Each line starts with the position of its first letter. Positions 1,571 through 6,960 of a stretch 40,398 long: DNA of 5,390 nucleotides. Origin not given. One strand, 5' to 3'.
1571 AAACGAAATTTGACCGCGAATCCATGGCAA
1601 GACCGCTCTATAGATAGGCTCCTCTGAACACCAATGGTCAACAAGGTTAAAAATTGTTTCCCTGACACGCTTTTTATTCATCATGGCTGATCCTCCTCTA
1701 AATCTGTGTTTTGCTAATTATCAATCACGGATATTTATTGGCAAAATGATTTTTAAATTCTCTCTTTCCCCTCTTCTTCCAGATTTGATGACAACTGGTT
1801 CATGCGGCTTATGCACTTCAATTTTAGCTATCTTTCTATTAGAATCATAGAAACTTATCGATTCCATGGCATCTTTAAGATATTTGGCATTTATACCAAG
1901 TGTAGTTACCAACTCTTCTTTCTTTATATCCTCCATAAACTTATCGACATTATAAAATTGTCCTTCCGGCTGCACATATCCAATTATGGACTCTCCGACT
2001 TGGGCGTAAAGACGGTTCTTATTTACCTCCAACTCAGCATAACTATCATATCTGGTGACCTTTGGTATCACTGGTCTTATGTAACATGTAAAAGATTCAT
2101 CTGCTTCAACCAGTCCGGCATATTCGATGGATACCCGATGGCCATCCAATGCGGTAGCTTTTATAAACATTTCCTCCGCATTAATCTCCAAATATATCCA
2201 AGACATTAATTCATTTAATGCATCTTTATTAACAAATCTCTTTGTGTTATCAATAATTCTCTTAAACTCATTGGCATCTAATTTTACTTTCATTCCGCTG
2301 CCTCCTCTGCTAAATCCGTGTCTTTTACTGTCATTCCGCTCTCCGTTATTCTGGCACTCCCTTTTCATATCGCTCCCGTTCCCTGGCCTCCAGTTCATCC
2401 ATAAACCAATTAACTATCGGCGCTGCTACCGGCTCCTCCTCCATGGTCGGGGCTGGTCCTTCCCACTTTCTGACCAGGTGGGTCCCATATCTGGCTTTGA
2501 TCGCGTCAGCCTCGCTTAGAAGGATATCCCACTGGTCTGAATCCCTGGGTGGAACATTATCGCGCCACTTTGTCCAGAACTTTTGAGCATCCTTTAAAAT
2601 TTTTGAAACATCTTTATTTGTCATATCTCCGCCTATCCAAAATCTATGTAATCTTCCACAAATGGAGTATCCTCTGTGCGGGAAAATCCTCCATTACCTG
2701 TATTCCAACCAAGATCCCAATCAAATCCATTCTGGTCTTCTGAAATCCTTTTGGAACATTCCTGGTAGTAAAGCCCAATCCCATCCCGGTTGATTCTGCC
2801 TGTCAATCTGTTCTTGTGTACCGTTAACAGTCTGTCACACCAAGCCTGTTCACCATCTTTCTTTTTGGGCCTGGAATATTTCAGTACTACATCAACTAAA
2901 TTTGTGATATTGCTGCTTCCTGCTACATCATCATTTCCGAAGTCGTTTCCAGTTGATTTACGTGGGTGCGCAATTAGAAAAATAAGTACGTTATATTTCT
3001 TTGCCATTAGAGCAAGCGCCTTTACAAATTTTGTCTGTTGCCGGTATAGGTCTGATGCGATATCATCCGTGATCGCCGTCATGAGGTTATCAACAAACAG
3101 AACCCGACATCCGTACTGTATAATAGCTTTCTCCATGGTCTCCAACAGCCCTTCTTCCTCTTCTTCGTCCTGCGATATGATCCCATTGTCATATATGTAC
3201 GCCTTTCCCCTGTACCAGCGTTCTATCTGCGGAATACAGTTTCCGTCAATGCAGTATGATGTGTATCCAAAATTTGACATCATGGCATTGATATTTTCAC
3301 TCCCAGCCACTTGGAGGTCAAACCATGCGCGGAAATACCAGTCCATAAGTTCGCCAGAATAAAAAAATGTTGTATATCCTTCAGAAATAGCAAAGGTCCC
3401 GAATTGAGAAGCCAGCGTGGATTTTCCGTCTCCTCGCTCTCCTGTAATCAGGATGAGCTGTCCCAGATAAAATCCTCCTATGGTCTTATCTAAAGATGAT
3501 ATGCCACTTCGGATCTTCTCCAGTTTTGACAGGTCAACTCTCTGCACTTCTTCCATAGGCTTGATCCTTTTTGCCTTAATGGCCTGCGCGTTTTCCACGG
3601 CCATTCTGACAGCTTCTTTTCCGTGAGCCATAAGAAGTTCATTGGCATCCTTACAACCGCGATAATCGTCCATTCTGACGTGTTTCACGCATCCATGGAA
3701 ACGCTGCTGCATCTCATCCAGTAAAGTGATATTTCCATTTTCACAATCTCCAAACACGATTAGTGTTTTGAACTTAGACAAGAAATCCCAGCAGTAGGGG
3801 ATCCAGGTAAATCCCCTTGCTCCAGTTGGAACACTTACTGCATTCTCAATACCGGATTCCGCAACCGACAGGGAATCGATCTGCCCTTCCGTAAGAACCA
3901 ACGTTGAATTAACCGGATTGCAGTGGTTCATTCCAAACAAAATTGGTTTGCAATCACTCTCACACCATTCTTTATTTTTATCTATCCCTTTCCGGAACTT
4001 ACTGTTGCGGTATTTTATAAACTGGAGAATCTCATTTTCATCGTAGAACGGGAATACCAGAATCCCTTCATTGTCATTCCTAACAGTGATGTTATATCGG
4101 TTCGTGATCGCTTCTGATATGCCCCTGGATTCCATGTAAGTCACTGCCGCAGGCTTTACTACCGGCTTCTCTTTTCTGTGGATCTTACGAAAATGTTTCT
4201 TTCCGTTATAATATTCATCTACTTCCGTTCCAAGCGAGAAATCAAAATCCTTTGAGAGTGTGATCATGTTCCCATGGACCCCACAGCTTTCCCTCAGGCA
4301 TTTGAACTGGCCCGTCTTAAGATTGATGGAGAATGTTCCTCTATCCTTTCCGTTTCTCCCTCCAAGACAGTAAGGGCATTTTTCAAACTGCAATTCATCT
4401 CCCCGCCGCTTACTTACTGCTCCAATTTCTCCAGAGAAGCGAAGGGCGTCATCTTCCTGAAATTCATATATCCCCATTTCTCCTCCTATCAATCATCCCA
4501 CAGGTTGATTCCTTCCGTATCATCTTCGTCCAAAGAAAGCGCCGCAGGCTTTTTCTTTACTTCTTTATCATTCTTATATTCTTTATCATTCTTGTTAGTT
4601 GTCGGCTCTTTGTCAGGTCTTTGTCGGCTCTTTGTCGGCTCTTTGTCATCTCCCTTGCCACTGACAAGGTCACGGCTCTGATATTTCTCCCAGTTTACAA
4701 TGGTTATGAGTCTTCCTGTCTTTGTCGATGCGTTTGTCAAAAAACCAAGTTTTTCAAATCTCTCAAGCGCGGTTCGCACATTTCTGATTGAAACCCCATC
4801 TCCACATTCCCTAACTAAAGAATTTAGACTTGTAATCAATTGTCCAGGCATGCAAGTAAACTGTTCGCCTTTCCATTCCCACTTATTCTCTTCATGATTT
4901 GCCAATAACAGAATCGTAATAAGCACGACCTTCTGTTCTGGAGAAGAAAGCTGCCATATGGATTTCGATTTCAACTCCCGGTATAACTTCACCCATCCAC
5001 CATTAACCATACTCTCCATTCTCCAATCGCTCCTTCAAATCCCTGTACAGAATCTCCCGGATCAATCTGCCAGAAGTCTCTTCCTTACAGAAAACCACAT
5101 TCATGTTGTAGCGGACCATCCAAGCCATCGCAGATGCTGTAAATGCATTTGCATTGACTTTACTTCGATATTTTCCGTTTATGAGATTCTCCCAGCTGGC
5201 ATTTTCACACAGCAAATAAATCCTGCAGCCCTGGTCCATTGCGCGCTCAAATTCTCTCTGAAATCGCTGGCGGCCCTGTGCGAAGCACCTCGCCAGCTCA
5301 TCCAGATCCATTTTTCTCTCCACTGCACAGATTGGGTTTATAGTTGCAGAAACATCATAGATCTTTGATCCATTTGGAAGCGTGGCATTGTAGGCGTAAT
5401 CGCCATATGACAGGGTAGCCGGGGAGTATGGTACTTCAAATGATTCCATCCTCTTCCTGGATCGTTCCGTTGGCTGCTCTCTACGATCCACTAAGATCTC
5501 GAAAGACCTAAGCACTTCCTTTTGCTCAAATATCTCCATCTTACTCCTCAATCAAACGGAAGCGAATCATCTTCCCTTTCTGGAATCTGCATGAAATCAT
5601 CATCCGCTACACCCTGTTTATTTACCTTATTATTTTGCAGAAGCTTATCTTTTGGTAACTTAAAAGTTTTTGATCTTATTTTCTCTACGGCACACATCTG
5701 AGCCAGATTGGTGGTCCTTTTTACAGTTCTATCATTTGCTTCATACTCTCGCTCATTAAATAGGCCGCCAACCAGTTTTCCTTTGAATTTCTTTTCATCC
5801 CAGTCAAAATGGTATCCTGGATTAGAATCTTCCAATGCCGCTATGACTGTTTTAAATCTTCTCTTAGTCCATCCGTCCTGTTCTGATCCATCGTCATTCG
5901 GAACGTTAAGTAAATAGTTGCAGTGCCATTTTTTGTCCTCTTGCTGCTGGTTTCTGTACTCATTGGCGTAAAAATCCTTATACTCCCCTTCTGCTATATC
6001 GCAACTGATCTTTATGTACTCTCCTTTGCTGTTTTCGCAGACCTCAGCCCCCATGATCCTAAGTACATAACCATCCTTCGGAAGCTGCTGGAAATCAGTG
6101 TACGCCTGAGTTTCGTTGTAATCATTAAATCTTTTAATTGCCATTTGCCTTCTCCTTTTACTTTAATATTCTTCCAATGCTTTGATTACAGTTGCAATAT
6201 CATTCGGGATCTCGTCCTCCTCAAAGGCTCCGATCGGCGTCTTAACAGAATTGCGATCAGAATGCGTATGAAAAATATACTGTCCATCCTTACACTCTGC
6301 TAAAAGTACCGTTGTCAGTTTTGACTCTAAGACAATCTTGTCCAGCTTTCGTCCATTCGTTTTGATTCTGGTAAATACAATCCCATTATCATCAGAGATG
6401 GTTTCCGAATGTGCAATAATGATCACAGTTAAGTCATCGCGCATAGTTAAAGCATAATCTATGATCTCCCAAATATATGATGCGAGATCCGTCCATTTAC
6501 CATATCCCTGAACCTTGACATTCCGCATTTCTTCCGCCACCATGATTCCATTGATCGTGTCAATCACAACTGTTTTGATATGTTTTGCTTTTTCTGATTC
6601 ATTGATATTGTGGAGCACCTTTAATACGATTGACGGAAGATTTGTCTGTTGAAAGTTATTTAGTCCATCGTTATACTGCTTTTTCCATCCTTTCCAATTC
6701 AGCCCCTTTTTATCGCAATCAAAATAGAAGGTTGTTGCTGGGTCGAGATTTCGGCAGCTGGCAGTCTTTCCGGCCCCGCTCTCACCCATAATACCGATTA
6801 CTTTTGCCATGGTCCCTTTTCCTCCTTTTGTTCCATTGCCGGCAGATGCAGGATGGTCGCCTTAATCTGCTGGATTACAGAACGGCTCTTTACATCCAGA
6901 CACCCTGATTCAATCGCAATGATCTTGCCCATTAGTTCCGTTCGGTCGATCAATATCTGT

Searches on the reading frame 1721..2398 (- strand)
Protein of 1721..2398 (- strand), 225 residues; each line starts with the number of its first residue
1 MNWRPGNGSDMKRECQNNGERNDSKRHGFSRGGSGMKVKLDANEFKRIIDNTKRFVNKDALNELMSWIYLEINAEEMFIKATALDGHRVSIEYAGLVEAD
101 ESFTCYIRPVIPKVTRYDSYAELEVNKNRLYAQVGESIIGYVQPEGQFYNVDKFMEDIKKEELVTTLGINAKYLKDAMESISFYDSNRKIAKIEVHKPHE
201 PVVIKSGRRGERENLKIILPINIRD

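Call 68: search_protein_families(library=pfam, proteins=[window:1721-2398:-], max_evalue=0.001)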
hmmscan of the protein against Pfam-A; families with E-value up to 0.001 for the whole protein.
window:1721-2398:- (225 aa): 1 family
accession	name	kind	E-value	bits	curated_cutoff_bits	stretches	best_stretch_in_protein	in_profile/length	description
PF02767.21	DNA_pol3_beta_2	-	0.00094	19.9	27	0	40-115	2-72/116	DNA polymerase III beta subunit, central domain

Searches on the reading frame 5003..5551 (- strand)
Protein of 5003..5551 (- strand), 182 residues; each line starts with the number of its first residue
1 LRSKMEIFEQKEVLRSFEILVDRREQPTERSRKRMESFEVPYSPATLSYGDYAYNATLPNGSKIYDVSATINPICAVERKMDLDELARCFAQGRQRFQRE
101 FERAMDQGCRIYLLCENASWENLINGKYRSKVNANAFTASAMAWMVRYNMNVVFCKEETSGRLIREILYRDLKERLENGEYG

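Call 68: search_protein_families(library=pfam, proteins=[window:5003-5551:-], max_evalue=0.001)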
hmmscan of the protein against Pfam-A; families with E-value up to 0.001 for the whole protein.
window:5003-5551:- (182 aa): 1 family
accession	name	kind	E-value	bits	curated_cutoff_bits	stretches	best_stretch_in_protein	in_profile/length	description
PF02732.21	ERCC4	-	4.9e-11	43.2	24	1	21-159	1-132/140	ERCC4 domain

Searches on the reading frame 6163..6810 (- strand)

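Call 68: search_protein_families(library=pfam, proteins=[window:6163-6810:-], max_evalue=0.001)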
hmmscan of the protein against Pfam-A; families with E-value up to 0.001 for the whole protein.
window:6163-6810:- (215 aa): 2 families
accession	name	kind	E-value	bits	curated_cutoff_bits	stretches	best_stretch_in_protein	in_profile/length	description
PF13479.12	AAA_24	-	3e-18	66.8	27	1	2-187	2-189/195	AAA domain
PF13238.12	AAA_18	-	0.00022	22.1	29.4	1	5-99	1-93/128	AAA domain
